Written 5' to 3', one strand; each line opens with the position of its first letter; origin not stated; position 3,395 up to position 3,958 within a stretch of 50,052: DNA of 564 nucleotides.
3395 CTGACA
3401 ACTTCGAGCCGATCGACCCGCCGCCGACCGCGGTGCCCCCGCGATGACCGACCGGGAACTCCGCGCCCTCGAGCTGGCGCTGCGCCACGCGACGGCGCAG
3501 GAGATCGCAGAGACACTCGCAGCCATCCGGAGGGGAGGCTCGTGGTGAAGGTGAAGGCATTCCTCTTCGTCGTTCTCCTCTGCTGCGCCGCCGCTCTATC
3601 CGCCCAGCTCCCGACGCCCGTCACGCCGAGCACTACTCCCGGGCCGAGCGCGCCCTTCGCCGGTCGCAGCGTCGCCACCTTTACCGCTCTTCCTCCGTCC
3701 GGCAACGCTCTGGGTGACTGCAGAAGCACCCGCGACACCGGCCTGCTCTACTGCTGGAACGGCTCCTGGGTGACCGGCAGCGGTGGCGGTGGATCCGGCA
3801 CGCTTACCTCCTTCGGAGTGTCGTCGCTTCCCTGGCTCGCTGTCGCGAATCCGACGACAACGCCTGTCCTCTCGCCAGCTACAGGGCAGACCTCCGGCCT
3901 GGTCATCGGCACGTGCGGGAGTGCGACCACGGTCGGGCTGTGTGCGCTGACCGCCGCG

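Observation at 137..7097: About 7 kb of exported-protein genes, with their own promoter, terminator and tRNA, sit between large terminase and portal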

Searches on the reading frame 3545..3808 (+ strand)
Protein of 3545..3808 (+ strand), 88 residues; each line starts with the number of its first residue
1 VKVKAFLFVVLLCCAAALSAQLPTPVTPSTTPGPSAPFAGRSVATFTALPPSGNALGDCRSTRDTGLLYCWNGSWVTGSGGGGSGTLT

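Call 91: search_protein_representatives(protein=window:3545-3808:+)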
Query: 88 residues. Proteins with E-value up to 0.001 (for the whole library): 125; up to 1e-10: 13; up to 1e-30: 1. The best 125 are listed.
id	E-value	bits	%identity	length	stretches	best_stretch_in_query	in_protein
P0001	2.6e-49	181.2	99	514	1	1-88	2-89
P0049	4.3e-28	113.3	83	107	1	23-86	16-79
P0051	6.0e-22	93.7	44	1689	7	43-76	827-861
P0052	1.3e-14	70.2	44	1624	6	43-82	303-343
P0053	6.5e-14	67.9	41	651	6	38-74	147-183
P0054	4.8e-12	62.0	41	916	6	43-76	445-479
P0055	5.3e-12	61.8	41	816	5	37-77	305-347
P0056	6.2e-12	61.6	53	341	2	34-76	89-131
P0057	8.7e-12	61.1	59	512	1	5-87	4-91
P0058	2.0e-11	60.0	40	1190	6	28-80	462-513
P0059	4.9e-11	58.8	41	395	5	42-84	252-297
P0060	5.3e-11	58.6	38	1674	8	25-77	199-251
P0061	8.6e-11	58.0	42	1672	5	42-81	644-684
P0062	1.2e-10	57.5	41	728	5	42-78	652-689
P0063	1.8e-10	57.0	48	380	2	38-82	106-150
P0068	7.4e-09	51.8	51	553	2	36-76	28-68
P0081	8.7e-07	45.1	61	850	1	38-88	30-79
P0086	1.7e-06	44.3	58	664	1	46-88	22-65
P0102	1.4e-05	41.3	47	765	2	42-88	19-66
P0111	3.6e-05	40.0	61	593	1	42-88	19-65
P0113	4.0e-05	39.8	54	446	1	39-86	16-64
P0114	4.2e-05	39.8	49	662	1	32-86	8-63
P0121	7.4e-05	39.0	51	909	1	42-86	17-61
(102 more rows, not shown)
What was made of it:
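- The N-domain also occurs as 5-9 internal repeats in giant proteins (call 91).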

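Call 93: search_solved_structures(query=P0081, max_evalue=0.01)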
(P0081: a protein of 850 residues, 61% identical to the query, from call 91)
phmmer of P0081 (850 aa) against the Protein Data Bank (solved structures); distinct sequences matched with E-value up to 0.01: 0.

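Call 94: search_solved_structures(query=P0121, max_evalue=0.01)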
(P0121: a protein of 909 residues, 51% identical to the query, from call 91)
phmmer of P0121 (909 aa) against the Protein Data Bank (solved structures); distinct sequences matched with E-value up to 0.01: 0.

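Call 99: search_protein_families(library=pfam, proteins=[P0051, P0053, P0086, P0102, P0111, P0113, P0114, P0121, P0068, P0081], max_evalue=0.01)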
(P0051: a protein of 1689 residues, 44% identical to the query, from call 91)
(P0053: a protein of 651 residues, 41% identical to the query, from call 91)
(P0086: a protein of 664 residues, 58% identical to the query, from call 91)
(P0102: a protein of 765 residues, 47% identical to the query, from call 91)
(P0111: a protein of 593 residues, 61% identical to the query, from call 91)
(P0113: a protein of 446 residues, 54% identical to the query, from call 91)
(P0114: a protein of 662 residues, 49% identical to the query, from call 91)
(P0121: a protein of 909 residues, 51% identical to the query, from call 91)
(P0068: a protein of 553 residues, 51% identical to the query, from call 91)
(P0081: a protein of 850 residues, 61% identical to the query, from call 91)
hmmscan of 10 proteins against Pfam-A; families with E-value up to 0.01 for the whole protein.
P0051 (1689 aa): 0 families

P0053 (651 aa): 0 families

P0086 (664 aa): 2 families
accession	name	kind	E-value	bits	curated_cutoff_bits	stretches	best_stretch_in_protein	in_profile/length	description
PF21722.4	Gly_rich_2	-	1.3e-06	29.1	24.3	1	473-663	8-226/226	Glycine-rich domain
PF22778.2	VCPO_2nd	-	0.00017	22.1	27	1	43-104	32-93/177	VCPO second helical-bundle domain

P0102 (765 aa): 1 family
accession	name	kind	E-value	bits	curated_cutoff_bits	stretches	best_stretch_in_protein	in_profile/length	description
PF17808.7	fn3_PAP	-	0.00023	21.7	33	0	386-406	77-97/118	Fn3-like domain from Purple Acid Phosphatase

P0111 (593 aa): 0 families

P0113 (446 aa): 0 families

P0114 (662 aa): 1 family
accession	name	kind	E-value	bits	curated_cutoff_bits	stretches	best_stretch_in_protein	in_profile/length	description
PF09458.16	H_lectin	-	0.0083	16.7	24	1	597-648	2-58/67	H-type lectin domain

P0121 (909 aa): 3 families
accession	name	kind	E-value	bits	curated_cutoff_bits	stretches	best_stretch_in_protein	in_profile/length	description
PF08309.17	LVIVD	-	3.9e-38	129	20.2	5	555-592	6-42/42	LVIVD repeat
PF02239.22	Cytochrom_D1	-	0.00014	21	25.5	1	733-791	46-100/368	Cytochrome D1 heme domain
PF05694.17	SBP56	-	0.0034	16.7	34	0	688-756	312-355/453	56kDa selenium binding protein (SBP56)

P0068 (553 aa): 1 family
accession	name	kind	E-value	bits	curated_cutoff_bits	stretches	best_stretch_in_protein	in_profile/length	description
PF13385.13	Laminin_G_3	-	5.9e-09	36.7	27.6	1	331-464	13-137/151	Concanavalin A-like lectin/glucanases superfamily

P0081 (850 aa): 0 families

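Call 100: search_protein_families(library=phrogs, proteins=[P0051, P0053, P0086, P0102, P0111, P0113, P0114, P0121, P0068, P0081], max_evalue=0.001)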
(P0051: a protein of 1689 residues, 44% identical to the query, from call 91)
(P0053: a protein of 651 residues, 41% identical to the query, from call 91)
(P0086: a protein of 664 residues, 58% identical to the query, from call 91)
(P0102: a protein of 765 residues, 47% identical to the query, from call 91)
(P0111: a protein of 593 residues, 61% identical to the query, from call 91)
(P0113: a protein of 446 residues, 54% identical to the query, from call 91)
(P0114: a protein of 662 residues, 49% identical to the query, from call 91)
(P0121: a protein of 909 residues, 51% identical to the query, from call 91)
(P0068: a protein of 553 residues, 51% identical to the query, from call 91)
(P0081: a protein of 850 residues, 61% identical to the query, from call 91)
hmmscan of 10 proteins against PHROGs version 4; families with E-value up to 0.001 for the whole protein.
P0051 (1689 aa): 4 families
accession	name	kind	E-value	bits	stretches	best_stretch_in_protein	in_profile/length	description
phrog_9417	-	unknown function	2.1e-15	57.8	1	83-247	6-198/231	-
phrog_3904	-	tail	1.7e-08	34.2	0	824-866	723-766/1086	tail fiber protein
phrog_25416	-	head and packaging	0.00015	22.9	0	1026-1129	63-158/159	virion structural protein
phrog_28169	-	unknown function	0.00071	20.9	0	471-498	121-148/160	-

P0053 (651 aa): 2 families
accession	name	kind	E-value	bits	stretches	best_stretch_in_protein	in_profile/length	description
phrog_3904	-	tail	5.7e-06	25.9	0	440-485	357-400/1086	tail fiber protein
phrog_28169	-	unknown function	0.00016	22.9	0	283-332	93-143/160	-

P0086 (664 aa): 1 family
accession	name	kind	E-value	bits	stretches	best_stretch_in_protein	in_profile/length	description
phrog_863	-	tail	1.6e-12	48.2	1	382-663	324-604/690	tail fiber assembly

P0102 (765 aa): 1 family
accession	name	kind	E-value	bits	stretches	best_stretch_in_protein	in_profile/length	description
phrog_9625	-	unknown function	1.9e-17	63.2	3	251-369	498-617/1586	-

P0111 (593 aa): 2 families
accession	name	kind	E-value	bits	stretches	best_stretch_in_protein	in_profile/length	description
phrog_9625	-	unknown function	1.4e-11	43.7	1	49-133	535-618/1586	-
phrog_4302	-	unknown function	2.4e-06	27.6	1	513-592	268-350/499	-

P0113 (446 aa): 0 families

P0114 (662 aa): 0 families

P0121 (909 aa): 3 families
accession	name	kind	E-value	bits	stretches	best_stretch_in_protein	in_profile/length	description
phrog_13892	-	tail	9.3e-32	111.8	1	98-305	408-626/676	minor tail protein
phrog_31460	-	tail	7.7e-30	105.4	1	137-253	47-165/288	tail protein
phrog_22523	-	unknown function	3.2e-22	80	2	507-724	70-291/309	-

P0068 (553 aa): 19 families
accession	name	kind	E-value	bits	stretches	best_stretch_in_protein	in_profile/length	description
phrog_8780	-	tail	2.7e-16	59.9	1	233-323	430-505/755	minor tail protein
phrog_3904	-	tail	2.1e-13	50.5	2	90-135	627-672/1086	tail fiber protein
phrog_3545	-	unknown function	3e-11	43.1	1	271-496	755-980/1115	-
phrog_13892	-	tail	8e-11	42.6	1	232-275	566-609/676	minor tail protein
phrog_35419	-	tail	1.2e-10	42.3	1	225-266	171-212/414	tail fiber protein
phrog_38707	-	unknown function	1.7e-09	37.9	1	232-297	407-466/675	-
phrog_30593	-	unknown function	4.3e-09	37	1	229-263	105-139/322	-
phrog_5207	-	unknown function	5.4e-09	36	1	232-263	472-503/689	-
phrog_24919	-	tail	1.5e-08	35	1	180-267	65-152/402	tail fiber protein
phrog_33513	-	unknown function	1.7e-08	33.9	1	171-268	494-590/1042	-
phrog_38418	-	unknown function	4.3e-08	33.5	1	230-263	289-322/472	-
phrog_13163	-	tail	3.8e-06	26.1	1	293-453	539-686/976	baseplate wedge subunit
phrog_24819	-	unknown function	4.9e-06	25.9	1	212-261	90-139/823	-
phrog_7946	-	unknown function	3.1e-05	24.6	1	122-175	105-164/186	-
phrog_35286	-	unknown function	3.7e-05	23.4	0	94-136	176-215/750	-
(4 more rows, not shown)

P0081 (850 aa): 0 families
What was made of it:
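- On Phage tail fibre: The same motif in relatives hits phrog_3904, 13892, 31460 and 863 (call 100).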
